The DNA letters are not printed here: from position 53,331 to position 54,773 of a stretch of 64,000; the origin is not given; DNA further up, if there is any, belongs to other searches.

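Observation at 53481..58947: IclR-linked aconitase + PrpF + ICL-lyase set without PrpC: candidate new carboxylic-acid pathway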

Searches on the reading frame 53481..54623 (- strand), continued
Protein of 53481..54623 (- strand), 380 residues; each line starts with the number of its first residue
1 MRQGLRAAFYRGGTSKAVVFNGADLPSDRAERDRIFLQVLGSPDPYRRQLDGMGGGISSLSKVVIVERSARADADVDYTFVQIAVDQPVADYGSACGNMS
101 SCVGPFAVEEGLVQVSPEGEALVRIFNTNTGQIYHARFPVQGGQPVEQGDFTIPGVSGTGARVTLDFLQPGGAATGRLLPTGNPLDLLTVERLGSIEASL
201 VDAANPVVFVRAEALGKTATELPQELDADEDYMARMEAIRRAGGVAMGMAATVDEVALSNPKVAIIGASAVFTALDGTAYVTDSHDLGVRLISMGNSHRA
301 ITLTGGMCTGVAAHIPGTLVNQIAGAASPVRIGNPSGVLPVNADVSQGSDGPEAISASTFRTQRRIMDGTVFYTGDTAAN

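Call 90: search_protein_families(library=ncbifam, proteins=[L080:298-1164:+, L079:9131-10528:+, L078:5199-6467:+], max_evalue=1e-10)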
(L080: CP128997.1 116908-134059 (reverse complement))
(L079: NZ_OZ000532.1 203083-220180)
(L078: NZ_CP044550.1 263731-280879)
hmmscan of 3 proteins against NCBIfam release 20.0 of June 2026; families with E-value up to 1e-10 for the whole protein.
L080:298-1164:+ (288 aa): 8 families
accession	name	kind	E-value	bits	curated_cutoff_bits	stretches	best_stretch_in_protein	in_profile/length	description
TIGR02317.1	prpB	equivalog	3.4e-82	275.8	354.4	1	5-278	5-274/285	methylisocitrate lyase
NF008455.0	PRK11320.1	equivalog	1.1e-66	225.1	353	1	8-278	14-284/295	methylisocitrate lyase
TIGR02319.1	CPEP_Pphonmut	equivalog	2.1e-62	211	420.05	1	7-259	10-262/294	carboxyvinyl-carboxyphosphonate phosphorylmutase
TIGR02320.1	PEP_mutase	equivalog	8.3e-36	123.4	319.55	1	18-267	14-276/284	phosphoenolpyruvate mutase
TIGR02321.1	Pphn_pyruv_hyd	equivalog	3.1e-32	111.9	374.4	1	20-269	22-274/290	phosphonopyruvate hydrolase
NF011645.0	PRK15063.1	equivalog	1.2e-16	60.6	562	1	74-157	148-234/430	isocitrate lyase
TIGR01346.1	isocit_lyase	equivalog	7.1e-16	57.7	275.9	1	74-163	151-243/527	isocitrate lyase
NF005074.0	PRK06498.1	equivalog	2.3e-13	49.6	446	1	73-154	178-263/531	isocitrate lyase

L079:9131-10528:+ (465 aa): 5 families
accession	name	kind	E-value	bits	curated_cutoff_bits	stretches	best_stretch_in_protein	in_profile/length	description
NF052585.1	SucGlutTfsCaiB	equivalog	2e-22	79.3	750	1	255-380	75-201/394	succinate--glutarate CoA-transferase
NF003809.0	PRK05398.1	subfamily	6.9e-15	54.5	442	1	204-383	3-194/416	formyl-CoA transferase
NF008511.0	PRK11430.1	equivalog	5.3e-13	48.8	522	1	204-381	8-196/381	CoA:oxalate CoA-transferase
TIGR03253.1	oxalate_frc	equivalog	1.5e-12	46.9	504.2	1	204-383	2-193/416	formyl-CoA transferase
NF041294.1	Scnl_mescCoAtase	equivalog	3.6e-11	42.8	700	0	206-383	4-200/381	succinyl-CoA:mesaconate CoA-transferase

L078:5199-6467:+ (422 aa): 18 families
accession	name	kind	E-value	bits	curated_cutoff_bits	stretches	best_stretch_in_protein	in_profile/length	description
NF001614.1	PRK00402.1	subfamily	5.9e-157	522.6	385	1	4-419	1-414/415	aconitase/3-isopropylmalate dehydratase large subunit family protein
TIGR02083.1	LEU2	equivalog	1.6e-148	495.1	610.65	1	5-420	2-417/419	3-isopropylmalate dehydratase large subunit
TIGR01343.1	hacA_fam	subfamily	1.7e-146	488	385.7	1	5-419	1-411/412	homoaconitate hydratase family protein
TIGR02086.1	IPMI_arch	subfamily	4.5e-131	437.3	410.15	1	4-419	1-409/411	3-isopropylmalate dehydratase/homoaconitate hydratase family large subunit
NF040615.1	HacA_Meth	equivalog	3e-115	385.3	550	1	5-417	2-416/419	homoaconitase large subunit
NF009116.0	PRK12466.1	subfamily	2.5e-90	303.3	531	2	2-289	3-305/472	3-isopropylmalate dehydratase large subunit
NF005558.0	PRK07229.1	equivalog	1.6e-87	294.6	612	1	4-420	3-413/647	aconitate hydratase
NF004016.0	PRK05478.1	subfamily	5e-82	275.9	510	2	2-289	2-303/468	3-isopropylmalate dehydratase large subunit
TIGR01342.1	acon_putative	hypoth_equivalog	1.8e-74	251.2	719.15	1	5-420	1-410/655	putative aconitate hydratase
TIGR00170.1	leuC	equivalog_domain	5.4e-68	229.7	560.25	2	4-289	3-302/466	3-isopropylmalate dehydratase large subunit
TIGR00139.1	h_aconitase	equivalog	1.8e-59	201.8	529.9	2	4-243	2-242/709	homoaconitase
NF006690.0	PRK09238.1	equivalog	1e-40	139.5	782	1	252-416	649-811/852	bifunctional aconitate hydratase 2/2-methylisocitrate dehydratase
NF008503.0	PRK11413.1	equivalog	7.1e-32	110.2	641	2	105-291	129-315/753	hydratase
TIGR01340.1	aconitase_mito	equivalog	1.2e-31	109.8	825.35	1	3-415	19-471/745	aconitate hydratase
TIGR00117.1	acnB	equivalog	1.5e-26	92.5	1287.2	1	253-416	649-809/844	bifunctional aconitate hydratase 2/2-methylisocitrate dehydratase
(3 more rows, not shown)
